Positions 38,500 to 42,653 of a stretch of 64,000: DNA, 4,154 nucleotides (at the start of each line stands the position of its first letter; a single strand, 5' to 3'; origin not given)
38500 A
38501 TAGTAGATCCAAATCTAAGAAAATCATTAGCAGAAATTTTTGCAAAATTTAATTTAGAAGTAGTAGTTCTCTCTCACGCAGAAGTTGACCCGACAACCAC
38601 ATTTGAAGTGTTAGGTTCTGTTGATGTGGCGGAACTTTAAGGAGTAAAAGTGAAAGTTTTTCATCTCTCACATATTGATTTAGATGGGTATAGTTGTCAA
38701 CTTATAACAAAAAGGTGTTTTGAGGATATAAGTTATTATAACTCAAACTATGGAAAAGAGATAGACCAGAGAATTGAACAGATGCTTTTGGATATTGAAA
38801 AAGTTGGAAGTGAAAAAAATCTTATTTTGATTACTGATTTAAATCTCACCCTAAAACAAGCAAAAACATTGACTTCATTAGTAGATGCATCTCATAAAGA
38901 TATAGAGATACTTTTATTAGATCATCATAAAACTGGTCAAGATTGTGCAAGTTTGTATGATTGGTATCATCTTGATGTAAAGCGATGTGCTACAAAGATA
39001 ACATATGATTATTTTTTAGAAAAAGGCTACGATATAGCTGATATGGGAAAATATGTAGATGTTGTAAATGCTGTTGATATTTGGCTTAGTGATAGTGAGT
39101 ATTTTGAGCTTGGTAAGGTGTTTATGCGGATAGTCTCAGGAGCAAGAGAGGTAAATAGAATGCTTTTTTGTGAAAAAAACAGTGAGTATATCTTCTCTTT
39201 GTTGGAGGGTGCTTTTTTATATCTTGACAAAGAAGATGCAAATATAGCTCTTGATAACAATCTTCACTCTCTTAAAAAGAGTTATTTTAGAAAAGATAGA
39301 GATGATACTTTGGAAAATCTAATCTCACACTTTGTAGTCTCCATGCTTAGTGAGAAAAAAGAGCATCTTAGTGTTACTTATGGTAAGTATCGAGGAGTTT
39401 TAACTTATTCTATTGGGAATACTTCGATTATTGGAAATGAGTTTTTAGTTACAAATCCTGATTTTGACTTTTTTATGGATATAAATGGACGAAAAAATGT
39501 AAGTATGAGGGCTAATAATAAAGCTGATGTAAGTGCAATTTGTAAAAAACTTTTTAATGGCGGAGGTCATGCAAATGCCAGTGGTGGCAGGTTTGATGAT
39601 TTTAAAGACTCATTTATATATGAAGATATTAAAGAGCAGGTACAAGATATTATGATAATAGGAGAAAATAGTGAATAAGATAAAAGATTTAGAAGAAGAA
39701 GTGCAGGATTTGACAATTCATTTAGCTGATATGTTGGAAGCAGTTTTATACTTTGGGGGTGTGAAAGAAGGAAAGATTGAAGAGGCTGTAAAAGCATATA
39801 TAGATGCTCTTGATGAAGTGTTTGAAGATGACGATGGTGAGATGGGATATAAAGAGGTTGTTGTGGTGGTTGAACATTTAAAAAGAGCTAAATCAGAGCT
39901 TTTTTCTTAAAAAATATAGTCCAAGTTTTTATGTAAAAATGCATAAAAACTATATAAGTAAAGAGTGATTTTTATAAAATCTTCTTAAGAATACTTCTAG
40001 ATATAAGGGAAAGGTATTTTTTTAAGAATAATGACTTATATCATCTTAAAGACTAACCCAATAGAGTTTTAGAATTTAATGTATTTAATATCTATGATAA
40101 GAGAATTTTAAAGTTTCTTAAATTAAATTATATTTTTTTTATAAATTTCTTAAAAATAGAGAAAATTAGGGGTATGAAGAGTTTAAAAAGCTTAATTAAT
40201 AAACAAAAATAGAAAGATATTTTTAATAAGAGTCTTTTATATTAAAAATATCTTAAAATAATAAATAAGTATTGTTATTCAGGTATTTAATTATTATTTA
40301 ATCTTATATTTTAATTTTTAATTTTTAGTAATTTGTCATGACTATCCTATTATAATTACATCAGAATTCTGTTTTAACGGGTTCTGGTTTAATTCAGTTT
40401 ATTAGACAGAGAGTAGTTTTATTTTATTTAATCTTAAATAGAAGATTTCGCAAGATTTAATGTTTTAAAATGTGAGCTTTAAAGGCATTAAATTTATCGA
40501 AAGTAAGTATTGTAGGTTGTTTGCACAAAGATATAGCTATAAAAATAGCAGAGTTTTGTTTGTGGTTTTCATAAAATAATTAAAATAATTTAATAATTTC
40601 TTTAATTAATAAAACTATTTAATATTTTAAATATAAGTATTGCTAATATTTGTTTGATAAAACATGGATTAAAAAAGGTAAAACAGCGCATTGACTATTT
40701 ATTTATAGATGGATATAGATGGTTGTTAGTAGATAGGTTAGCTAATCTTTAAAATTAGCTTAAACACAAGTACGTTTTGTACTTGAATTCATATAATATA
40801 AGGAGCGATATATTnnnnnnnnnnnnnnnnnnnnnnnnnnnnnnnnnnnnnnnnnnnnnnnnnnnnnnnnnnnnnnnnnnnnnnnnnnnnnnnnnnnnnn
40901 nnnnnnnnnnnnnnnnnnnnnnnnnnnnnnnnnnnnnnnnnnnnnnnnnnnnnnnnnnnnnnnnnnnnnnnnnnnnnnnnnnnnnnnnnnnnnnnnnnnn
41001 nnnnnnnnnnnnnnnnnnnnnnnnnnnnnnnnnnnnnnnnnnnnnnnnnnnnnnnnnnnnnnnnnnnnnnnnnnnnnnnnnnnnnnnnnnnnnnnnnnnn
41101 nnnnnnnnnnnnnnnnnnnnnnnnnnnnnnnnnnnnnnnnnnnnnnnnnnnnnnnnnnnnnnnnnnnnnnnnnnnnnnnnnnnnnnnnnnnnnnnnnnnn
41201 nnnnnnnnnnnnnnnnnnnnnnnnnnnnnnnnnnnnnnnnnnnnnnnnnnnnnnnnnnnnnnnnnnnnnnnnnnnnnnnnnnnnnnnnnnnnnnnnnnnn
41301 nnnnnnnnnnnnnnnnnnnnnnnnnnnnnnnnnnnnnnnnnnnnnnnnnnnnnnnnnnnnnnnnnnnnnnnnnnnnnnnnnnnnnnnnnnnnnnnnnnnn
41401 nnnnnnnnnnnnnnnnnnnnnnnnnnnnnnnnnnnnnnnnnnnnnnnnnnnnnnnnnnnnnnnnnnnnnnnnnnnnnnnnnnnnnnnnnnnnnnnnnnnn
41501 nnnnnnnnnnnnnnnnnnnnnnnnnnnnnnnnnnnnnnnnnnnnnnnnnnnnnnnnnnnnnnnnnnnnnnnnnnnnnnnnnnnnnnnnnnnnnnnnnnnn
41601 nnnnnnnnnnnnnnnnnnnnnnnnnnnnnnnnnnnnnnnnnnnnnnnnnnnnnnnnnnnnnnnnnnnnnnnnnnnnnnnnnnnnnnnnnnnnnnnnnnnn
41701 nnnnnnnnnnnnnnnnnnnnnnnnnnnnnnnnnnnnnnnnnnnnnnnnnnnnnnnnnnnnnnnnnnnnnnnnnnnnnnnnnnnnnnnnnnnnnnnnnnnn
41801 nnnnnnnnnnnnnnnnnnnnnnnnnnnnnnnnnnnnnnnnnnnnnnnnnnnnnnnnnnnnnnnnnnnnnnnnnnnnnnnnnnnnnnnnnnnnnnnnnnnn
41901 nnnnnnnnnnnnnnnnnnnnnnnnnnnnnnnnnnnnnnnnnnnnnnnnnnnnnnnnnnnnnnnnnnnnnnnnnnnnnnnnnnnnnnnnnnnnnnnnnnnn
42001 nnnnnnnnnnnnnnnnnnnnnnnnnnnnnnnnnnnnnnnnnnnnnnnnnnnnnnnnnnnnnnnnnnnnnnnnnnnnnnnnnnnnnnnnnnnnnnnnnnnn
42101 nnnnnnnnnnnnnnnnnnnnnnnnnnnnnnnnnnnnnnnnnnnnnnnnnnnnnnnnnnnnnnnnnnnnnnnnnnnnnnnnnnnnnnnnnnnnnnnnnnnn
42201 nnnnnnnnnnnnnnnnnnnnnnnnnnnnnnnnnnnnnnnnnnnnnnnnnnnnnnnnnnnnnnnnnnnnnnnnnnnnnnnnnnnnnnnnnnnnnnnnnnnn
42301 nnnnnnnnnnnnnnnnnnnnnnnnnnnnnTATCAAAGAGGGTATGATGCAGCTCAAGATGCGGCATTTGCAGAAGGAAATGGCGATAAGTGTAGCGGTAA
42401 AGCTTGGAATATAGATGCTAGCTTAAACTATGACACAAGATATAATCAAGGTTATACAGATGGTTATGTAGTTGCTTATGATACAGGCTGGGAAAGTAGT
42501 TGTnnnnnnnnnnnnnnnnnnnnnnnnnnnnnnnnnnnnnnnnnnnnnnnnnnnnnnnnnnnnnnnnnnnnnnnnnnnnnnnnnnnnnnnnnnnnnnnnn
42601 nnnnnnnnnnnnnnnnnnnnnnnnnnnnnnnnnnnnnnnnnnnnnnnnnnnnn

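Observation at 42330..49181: Unrecognised ~58-aa Tyr/Asp/Trp-rich two-Cys repeat shared by the cytochromes and by their neighbouring protease (11 copies)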

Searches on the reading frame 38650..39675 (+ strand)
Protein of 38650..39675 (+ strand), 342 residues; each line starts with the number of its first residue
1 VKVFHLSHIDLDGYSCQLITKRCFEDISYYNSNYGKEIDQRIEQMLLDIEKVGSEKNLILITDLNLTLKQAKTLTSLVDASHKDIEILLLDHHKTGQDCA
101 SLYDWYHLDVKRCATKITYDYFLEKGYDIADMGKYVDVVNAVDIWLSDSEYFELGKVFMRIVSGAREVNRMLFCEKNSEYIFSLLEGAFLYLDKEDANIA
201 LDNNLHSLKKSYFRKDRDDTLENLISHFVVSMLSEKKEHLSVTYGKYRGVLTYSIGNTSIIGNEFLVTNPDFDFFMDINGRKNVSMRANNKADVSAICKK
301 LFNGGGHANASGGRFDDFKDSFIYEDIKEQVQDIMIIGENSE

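Call 6: search_protein_families(library=pfam, proteins=[window:38650-39675:+], max_evalue=1)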
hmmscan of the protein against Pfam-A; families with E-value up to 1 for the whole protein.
window:38650-39675:+ (342 aa): 3 families
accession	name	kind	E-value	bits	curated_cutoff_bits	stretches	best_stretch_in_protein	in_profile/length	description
PF01368.27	DHH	-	5.3e-05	23.9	28.1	1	3-123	2-103/125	DHH family, N-terminal domain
PF02272.25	DHHA1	-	0.00031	21.6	25.9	1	279-324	42-86/102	DHHA1 domain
PF05062.17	RICH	-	0.65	10.8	23.2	0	178-217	12-53/82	RICH domain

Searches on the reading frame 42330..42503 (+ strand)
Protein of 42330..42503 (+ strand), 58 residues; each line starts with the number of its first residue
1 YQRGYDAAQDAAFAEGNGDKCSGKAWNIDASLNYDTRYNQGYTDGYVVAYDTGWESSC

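Call 10: find_homologous_proteins(query=A1, max_evalue=0.001)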
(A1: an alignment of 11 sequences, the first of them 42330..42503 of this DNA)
Query A1 (11 sequences): 87 candidates shared short words with the query, none scored E <= 0.001.

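Call 11: search_solved_structures(query=A1, max_evalue=10, show_alignments=2)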
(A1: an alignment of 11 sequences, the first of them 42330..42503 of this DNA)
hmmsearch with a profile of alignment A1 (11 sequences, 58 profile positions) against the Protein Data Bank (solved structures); distinct sequences matched with E-value up to 10: 0.

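Call 30: predict_structure(alignment_id=A1)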
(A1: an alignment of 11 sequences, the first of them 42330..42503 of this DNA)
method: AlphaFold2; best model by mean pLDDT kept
length: 58 residues; sequences in the alignment: 11
mean_pLDDT: 85.5   pTM: 0.66
mean pLDDT of the five models: 85.5, 83.2, 66.9, 50.4, 46.1
residues with pLDDT >= 90: 25; 70-90: 25; 50-70: 8; < 50: 0
segments of 3 or more residues with pLDDT < 50: none
pLDDT, mean of each block of 10 residues (from residue 1): 91 90 77 76 91 89
secondary structure, 60 per line:
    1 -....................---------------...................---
elements in order: H2-21 H37-55

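Call 35: search_protein_representatives(alignment_id=A1)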
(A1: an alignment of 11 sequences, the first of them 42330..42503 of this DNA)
Query: 11 sequences, 58 profile positions. Proteins with E-value up to 0.001 (for the whole library): 9; up to 1e-10: 2; up to 1e-30: 0. The best 9 are listed.
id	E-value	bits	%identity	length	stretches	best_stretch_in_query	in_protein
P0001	6.8e-17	77.4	-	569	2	1-58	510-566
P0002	1.1e-14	70.4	-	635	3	4-58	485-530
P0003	1.2e-07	47.8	-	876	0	-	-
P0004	2.4e-06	43.6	-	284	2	1-58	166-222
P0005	2.4e-05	40.4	-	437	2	9-58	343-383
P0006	3.0e-04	36.9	-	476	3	28-53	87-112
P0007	3.8e-04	36.6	-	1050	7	20-47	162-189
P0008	5.7e-04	36.0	-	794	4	1-56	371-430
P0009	8.6e-04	35.4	-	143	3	29-55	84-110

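Call 38: find_encoding_contigs(protein=P0004, flank=10000, max_places=4)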
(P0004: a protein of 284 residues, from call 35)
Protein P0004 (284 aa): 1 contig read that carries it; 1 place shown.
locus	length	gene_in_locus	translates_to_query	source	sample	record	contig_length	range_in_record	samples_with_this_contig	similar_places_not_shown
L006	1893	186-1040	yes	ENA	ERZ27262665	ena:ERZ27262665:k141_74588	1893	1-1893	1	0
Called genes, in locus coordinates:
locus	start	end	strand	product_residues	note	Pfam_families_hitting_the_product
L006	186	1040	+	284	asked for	-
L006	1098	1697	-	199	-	-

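Call 39: find_encoding_contigs(protein=P0005, flank=10000, max_places=4)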
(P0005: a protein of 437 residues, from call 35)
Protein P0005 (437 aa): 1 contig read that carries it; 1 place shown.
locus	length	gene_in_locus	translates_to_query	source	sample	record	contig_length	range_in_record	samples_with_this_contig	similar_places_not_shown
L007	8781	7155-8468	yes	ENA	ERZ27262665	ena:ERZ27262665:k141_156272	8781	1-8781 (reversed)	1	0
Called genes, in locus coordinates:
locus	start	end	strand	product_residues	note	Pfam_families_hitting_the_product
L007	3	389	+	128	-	?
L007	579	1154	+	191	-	-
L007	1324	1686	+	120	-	-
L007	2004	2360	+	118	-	PF05973:Gp49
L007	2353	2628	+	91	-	PF12844:HTH_19 (weak), PF13560:HTH_31 (weak), PF01381:HTH_3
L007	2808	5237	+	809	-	-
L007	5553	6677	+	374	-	PF00069:Pkinase, PF01636:APH (faint), PF07714:PK_Tyr_Ser-Thr, PF01163:RIO1 (weak), PF03109:ABC1 (weak)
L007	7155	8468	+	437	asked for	PF17210:SdrD_B, PF22904:NOMO1-like_2nd (faint), PF17802:SpaA (faint), PF17210:SdrD_B, PF13620:CarboxypepD_reg (weak)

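Call 40: find_encoding_contigs(protein=P0001, flank=10000, max_places=4)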
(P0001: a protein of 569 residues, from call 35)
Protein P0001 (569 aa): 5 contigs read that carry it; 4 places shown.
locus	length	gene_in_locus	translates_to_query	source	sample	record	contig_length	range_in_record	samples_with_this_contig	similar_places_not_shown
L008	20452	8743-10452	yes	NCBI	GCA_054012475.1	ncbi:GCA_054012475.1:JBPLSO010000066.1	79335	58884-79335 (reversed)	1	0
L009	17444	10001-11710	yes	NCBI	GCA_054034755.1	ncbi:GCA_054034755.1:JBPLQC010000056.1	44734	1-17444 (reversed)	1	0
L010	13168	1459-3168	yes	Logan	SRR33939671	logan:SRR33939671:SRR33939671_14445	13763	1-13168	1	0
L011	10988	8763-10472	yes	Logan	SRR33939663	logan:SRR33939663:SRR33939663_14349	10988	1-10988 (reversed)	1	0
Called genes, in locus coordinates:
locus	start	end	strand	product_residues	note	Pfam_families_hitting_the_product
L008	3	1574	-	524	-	?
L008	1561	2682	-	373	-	PF00149:Metallophos, PF12850:Metallophos_2 (weak)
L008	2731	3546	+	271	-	PF02146:SIR2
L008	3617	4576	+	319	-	PF00365:PFK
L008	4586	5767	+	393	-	PF00162:PGK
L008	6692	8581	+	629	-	PF14522:Cytochrome_C7 (faint), PF01833:TIG (faint)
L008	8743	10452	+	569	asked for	PF00082:Peptidase_S8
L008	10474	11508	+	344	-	PF13624:SurA_N_3, PF13145:Rotamase_2, PF13616:Rotamase_3, PF00639:Rotamase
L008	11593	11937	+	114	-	-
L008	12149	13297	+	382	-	PF02321:OEP (weak)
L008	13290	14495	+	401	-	-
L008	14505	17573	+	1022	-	PF00873:ACR_tran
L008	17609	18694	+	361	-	PF03773:ArsP_1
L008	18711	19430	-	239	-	PF08309:LVIVD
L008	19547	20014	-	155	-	-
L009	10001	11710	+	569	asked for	PF00082:Peptidase_S8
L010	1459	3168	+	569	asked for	PF00082:Peptidase_S8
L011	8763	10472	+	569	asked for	PF00082:Peptidase_S8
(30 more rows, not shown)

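Call 41: find_encoding_contigs(protein=P0002, flank=10000, max_places=4)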
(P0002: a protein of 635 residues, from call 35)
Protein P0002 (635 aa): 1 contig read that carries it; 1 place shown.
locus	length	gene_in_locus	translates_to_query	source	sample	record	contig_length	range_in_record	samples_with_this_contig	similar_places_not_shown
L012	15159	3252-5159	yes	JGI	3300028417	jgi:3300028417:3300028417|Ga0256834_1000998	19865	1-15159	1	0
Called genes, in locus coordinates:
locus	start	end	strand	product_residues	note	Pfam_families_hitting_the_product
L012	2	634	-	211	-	?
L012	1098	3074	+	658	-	PF14522:Cytochrome_C7 (faint)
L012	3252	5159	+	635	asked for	PF14522:Cytochrome_C7 (faint), PF01833:TIG (faint)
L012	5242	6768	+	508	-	PF00082:Peptidase_S8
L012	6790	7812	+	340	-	PF13623:SurA_N_2 (weak), PF13624:SurA_N_3, PF09312:SurA_N, PF13145:Rotamase_2, PF13616:Rotamase_3, PF00639:Rotamase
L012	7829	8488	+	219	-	PF04367:DUF502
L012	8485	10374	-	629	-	PF04087:DUF389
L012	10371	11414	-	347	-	PF00933:Glyco_hydro_3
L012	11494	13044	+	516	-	-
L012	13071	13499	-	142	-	PF14376:Haem_bd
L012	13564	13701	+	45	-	-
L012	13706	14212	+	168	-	PF28048:CiaI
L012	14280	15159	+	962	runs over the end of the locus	-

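Call 44: find_related_loci(query=A1, collection=metagenome_contigs, flank=8000)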
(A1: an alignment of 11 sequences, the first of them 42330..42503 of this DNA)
Query A1 (58 aa) in metagenome_contigs; peptide patterns used: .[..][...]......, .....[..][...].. (x = any residue, [..] = any of these).
222 stretches matched a pattern; 6 encode a relative of the query (tblastn E <= 1e-3); 6 distinct loci.
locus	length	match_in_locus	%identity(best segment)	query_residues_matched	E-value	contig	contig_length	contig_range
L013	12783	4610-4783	86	1-58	2e-31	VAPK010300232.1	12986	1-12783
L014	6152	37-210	86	1-58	3e-30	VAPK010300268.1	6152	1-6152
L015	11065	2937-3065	45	6-56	2e-7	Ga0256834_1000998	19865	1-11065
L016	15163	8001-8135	47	4-56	2e-7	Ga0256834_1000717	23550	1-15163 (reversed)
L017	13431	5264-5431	39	1-58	2e-6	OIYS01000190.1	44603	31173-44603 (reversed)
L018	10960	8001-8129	40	6-56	9e-6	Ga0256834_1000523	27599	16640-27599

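Call 75: fold_search(model_id=the predicted structure, library=pdb)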
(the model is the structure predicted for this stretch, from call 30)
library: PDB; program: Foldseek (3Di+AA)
matches with E <= 10: 6; with E <= 0.001: 0
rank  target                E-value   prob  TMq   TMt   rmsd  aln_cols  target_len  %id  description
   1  6atg_C                3.4e+00  0.16  0.41  0.16   4.3        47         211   11  Insights to complement factor H recruitment by the borrelial CspZ protein as revealed by structural analysis (released 2018-09-12)
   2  6atg_B                5.2e+00  0.11  0.37  0.14   4.3        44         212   11  Insights to complement factor H recruitment by the borrelial CspZ protein as revealed by structural analysis (released 2018-09-12)
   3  6jzw_A                7.5e+00  0.04  0.26  0.12   7.7        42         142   10  Crystal structure of SufU from Bacillus subtilis with Cys persulfurated (released 2020-05-06)
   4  7e8k_A                8.4e+00  0.04  0.32  0.11  11.1        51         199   14  Crystal structure of Proteinaceous RNase P (PRORP) from Planctomycetes bacterium GWF2_40_8 (released 2022-03-02)
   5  3hqb_A                8.4e+00  0.04  0.28  0.27   7.3        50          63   16  Crystal structure of human desarg-C5A (released 2010-02-02)
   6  2jrm_MODEL_1_A        9.5e+00  0.05  0.34  0.33   6.9        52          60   17  Solution NMR structure of ribosome modulation factor VP1593 from Vibrio parahaemolyticus. Northeast Structural (released 2007-07-17)
